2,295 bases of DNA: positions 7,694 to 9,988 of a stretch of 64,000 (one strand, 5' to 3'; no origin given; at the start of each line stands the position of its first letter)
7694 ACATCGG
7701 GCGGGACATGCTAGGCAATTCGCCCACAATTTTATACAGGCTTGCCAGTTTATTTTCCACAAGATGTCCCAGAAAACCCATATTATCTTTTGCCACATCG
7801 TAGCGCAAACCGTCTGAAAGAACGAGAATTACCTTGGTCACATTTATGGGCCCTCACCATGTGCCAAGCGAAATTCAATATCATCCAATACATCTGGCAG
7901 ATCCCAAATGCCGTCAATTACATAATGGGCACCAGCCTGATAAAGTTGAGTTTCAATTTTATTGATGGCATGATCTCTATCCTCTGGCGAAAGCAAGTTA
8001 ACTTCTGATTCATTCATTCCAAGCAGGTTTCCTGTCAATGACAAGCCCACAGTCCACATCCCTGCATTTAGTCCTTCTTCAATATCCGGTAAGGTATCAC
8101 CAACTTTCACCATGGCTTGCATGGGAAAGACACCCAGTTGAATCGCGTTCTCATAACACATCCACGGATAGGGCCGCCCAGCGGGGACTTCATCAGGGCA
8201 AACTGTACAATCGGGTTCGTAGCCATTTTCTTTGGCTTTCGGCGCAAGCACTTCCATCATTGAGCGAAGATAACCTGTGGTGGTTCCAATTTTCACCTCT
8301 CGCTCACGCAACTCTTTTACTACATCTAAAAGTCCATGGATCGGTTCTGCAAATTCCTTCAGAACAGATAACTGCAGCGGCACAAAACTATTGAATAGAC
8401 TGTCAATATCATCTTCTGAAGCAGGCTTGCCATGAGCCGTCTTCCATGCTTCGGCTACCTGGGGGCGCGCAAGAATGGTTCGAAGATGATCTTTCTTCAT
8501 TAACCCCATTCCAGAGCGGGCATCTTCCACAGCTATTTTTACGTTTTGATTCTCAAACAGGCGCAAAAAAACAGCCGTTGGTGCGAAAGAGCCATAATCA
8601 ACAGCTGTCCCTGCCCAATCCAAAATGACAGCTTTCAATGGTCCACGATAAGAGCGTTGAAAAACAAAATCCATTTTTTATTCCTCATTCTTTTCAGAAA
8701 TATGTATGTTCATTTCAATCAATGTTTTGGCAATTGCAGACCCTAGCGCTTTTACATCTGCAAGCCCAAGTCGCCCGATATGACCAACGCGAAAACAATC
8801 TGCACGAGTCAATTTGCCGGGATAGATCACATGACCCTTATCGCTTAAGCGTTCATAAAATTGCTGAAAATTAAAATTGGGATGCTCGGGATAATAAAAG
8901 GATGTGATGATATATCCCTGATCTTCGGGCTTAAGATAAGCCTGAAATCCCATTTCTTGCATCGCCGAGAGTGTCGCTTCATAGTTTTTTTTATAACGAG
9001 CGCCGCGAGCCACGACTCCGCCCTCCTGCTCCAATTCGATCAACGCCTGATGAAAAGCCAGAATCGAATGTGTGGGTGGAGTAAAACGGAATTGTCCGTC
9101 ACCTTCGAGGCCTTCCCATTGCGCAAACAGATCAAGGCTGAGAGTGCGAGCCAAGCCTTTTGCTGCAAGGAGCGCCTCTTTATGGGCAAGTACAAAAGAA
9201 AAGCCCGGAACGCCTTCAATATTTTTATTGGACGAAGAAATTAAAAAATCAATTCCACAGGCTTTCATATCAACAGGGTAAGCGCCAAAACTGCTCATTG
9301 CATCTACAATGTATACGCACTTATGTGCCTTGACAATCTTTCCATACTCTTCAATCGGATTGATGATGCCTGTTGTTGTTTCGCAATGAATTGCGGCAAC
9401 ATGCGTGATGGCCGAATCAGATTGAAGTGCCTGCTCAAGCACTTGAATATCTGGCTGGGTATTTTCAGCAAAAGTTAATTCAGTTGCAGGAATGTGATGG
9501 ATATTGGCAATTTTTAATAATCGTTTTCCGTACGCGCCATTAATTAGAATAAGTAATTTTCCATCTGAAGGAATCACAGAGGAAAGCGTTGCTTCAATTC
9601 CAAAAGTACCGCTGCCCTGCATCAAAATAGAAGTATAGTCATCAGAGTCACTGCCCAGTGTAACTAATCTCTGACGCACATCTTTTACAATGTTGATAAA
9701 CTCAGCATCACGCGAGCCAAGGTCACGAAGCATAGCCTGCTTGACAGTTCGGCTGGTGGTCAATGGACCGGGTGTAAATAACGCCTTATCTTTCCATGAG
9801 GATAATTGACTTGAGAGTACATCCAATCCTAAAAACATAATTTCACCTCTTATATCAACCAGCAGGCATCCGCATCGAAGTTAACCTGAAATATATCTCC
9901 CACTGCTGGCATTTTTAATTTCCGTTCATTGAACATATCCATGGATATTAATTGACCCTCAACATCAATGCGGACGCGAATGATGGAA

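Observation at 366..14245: Serial copies of the PfpI gene 3' end partition the phosphonate island into three cargo blocks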

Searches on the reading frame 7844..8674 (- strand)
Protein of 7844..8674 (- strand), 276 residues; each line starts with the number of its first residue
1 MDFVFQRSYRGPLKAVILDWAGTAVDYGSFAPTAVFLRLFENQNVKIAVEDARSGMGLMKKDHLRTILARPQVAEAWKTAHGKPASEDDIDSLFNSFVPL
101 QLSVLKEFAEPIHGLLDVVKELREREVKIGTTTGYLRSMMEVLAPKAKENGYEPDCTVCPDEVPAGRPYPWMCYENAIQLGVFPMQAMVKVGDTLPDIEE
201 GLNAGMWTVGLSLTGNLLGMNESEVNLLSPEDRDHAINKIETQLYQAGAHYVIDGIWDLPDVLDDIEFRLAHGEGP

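Call 10: search_protein_families(library=pfam, proteins=[window:7844-8674:-])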
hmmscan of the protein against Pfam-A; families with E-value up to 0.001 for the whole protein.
window:7844-8674:- (276 aa): 2 families
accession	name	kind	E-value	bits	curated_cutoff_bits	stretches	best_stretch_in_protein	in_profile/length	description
PF00702.32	Hydrolase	-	2.1e-11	45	26.4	1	14-205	2-191/191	haloacid dehalogenase-like hydrolase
PF13419.12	HAD_2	-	1.4e-08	35.5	23.8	1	34-210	18-177/178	Haloacid dehalogenase-like hydrolase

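Call 26: find_related_loci(query=window:7844-8674:-, collection=metagenome_contigs, flank=10000)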
Query window:7844-8674:- (276 aa) in metagenome_contigs; peptide patterns used: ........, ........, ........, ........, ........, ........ (x = any residue, [..] = any of these).
377 stretches matched a pattern; 205 encode a relative of the query (tblastn E <= 1e-3); the best 80 are kept; 80 distinct loci.
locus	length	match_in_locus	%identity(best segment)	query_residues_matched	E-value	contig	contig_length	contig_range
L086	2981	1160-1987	86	1-276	3e-172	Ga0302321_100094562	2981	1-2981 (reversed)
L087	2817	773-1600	84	1-276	3e-172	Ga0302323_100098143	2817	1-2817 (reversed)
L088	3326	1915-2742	84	1-276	2e-170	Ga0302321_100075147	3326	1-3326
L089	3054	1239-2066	84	1-276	3e-168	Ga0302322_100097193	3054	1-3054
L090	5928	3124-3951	83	1-276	7e-160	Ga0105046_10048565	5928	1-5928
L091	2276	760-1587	80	1-276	1e-164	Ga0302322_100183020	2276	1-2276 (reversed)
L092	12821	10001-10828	78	1-276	7e-152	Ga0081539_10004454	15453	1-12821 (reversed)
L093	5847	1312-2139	78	1-276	7e-153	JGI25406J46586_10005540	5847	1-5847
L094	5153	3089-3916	79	1-276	6e-154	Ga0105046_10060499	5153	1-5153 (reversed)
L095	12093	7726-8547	78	1-274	2e-151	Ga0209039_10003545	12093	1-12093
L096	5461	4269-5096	78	1-276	6e-152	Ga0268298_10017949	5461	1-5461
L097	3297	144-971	79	1-276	3e-155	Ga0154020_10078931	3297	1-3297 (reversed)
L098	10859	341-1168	76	1-276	2e-148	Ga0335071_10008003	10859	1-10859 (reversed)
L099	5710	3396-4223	78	1-276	2e-149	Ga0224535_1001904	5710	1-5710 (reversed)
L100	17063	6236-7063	76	1-276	1e-147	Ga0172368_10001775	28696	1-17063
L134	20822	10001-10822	70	3-276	7e-133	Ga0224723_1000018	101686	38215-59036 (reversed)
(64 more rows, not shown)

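Call 58: search_protein_families(library=ncbifam, proteins=[window:7844-8674:-, L134:10825-12045:+], max_evalue=0.00001)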
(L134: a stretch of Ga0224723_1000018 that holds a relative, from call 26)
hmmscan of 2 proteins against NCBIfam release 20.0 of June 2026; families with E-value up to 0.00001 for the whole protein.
window:7844-8674:- (276 aa): 6 families
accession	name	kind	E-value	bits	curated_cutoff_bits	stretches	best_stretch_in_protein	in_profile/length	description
TIGR01422.2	phosphonatase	equivalog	7.4e-103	343.2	220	1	14-263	2-251/251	phosphonoacetaldehyde hydrolase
TIGR03351.1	PhnX-like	hypoth_equivalog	1.2e-25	90.8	218.9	1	15-215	3-193/220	phosphonatase-like hydrolase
NF053741.1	noncata_PA2803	equivalog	3.2e-20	72.9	240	1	16-276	3-191/191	HAD superfamily inactivated hydrolase PcrP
TIGR01509.1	HAD-SF-IA-v3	subfamily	5.4e-07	29.9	29.4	1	144-210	88-153/154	HAD-IA family hydrolase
NF009804.0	PRK13288.1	equivalog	3.3e-06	26.7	218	1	88-214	60-184/215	pyrophosphatase PpaX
TIGR02253.1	CTE7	subfamily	8.3e-06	25.7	169.75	1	92-215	76-198/221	TIGR02253 family HAD-type hydrolase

L134:10825-12045:+ (406 aa): 21 families
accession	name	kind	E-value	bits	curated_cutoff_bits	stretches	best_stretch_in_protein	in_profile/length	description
NF008425.0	PRK11259.1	equivalog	8.6e-34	117.1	257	1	2-383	3-376/377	N-methyl-L-tryptophan oxidase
TIGR02352.1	thiamin_ThiO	equivalog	4.7e-31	108.2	250.8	1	6-368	1-350/351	glycine oxidase ThiO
TIGR01377.1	soxA_mon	subfamily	3.9e-25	88.4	479.65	1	4-383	1-376/381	amino oxidase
NF001933.0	PRK00711.1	subfamily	1e-23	84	383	1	137-224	188-275/429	D-amino acid dehydrogenase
TIGR01373.1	soxB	subfamily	1.7e-20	73.3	529.45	1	2-220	29-254/407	sarcosine oxidase subunit beta family protein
TIGR03377.1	glycerol3P_GlpA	equivalog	1.6e-19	69.8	552.8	1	6-226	2-224/530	anaerobic glycerol-3-phosphate dehydrogenase subunit GlpA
NF033460.1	glycerol3P_ox_II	equivalog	1.9e-15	56.9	460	1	4-214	2-216/361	type 2 glycerol-3-phosphate oxidase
NF008313.0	PRK11101.1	equivalog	6.9e-15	54.6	425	1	4-228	9-235/548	anaerobic glycerol-3-phosphate dehydrogenase subunit A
NF008726.1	PRK11728.1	equivalog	7e-15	54.7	299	1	4-228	1-226/389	L-2-hydroxyglutarate oxidase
NF050086.1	pipecolate_AmaA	exception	1.5e-13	50.2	600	0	4-63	26-85/425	L-pipecolate oxidase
TIGR03197.1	MnmC_Cterm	equivalog_domain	2.1e-13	50.1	174.2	1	6-223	2-218/400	FAD-dependent 5-carboxymethylaminomethyl-2-thiouridine(34) oxidoreductase MnmC1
TIGR03364.1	HpnW_proposed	hypoth_equivalog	2e-11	43.6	285.1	1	4-209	1-200/365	TIGR03364 family FAD-dependent oxidoreductase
NF002480.1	PRK01747.1-1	equivalog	1e-10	40.7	540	1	5-224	250-468/645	bifunctional tRNA (5-methylaminomethyl-2-thiouridine)(34)-methyltransferase MnmC2/FAD-dependent 5-carboxymethylaminomethyl-2-thiouridine(34)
TIGR03329.1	Phn_aa_oxid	hypoth_equivalog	5.2e-09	35.4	632.8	1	4-207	25-238/460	putative aminophosphonate oxidoreductase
NF040813.1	pro_dh_Thprot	equivalog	6.2e-09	35.4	600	0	6-56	2-50/362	D-proline dehydrogenase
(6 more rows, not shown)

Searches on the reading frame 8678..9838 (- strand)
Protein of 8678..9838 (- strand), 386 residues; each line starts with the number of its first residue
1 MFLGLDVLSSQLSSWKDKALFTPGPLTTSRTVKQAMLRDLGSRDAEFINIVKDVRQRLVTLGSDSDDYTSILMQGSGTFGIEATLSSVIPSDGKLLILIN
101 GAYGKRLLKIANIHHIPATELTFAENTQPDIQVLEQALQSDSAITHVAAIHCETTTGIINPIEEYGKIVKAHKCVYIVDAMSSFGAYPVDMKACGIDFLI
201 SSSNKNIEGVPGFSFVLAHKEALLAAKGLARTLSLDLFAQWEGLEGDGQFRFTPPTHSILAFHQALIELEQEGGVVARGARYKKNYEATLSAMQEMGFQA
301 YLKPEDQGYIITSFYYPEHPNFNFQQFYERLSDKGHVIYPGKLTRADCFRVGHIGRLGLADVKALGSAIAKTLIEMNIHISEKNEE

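Call 10: search_protein_families(library=pfam, proteins=[window:8678-9838:-])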
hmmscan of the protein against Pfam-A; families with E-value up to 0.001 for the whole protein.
window:8678-9838:- (386 aa): 1 family
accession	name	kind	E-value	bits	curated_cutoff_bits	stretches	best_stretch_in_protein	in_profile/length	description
PF00266.25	Aminotran_5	-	3e-22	79.5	21.5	1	35-316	29-316/371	Aminotransferase class-V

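Call 58: search_protein_families(library=ncbifam, proteins=[window:8678-9838:-], max_evalue=0.00001)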
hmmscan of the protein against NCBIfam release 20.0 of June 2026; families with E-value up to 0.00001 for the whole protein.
window:8678-9838:- (386 aa): 18 families
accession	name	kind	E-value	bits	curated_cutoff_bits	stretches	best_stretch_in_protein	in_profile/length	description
NF010006.0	PRK13479.1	equivalog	3.5e-148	493.7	296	1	16-379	4-367/369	2-aminoethylphosphonate--pyruvate transaminase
TIGR02326.1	transamin_PhnW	equivalog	2.3e-144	481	400.8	1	19-373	5-360/363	2-aminoethylphosphonate--pyruvate transaminase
TIGR03301.1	PhnW-AepZ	equivalog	4.5e-135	450.6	360.8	1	20-372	2-354/355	2-aminoethylphosphonate aminotransferase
NF046070.1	PyrdoxPyrvTramin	equivalog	1.6e-35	122.6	600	1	20-357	8-347/369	pyridoxamine--pyruvate transaminase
NF045640.1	AspGlyoxATaseBhcA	equivalog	2.8e-24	85.8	650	1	19-372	6-360/395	L-aspartate--glyoxylate aminotransferase BhcA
TIGR01364.1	serC_1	equivalog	2.5e-12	46.3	443.6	1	39-282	35-265/358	phosphoserine transaminase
NF003764.0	PRK05355.1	equivalog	3.6e-11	42.6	253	1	40-287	39-269/357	3-phosphoserine/phosphohydroxythreonine transaminase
TIGR03402.1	FeS_nifS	equivalog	9.2e-11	41.1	530.75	1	115-205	110-198/379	cysteine desulfurase NifS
NF010611.0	PRK14012.1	equivalog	6.7e-10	38.4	548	1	119-209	124-211/406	IscS subfamily cysteine desulfurase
TIGR01977.1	am_tr_V_EF2568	hypoth_equivalog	1.4e-09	37.5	377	1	49-217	44-211/376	cysteine desulfurase family protein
TIGR02006.1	IscS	equivalog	1.4e-09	37.5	643.2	1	118-212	119-210/402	IscS subfamily cysteine desulfurase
TIGR01979.1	sufS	subfamily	1.4e-08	34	475.1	1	123-223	141-238/403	SufS family cysteine desulfurase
TIGR03403.1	nifS_epsilon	equivalog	1.9e-08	33.5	587.7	1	118-210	117-206/382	NifS family cysteine desulfurase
NF040779.1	Sec_lyase_SclA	exception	3.5e-08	32.8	525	1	100-220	94-214/378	selenocysteine lyase SclA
NF002806.0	PRK02948.1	subfamily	5.1e-08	32.3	304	1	118-209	115-203/381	IscS subfamily cysteine desulfurase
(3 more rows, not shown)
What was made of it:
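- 7026..13878 (-): Ancestral neighbour block: NPP 7026-7841, phnX 7844-8674, phnW 8678-9838, ABC importer 2 9850-13878. Pfam and NCBIfam (calls 10, 58).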
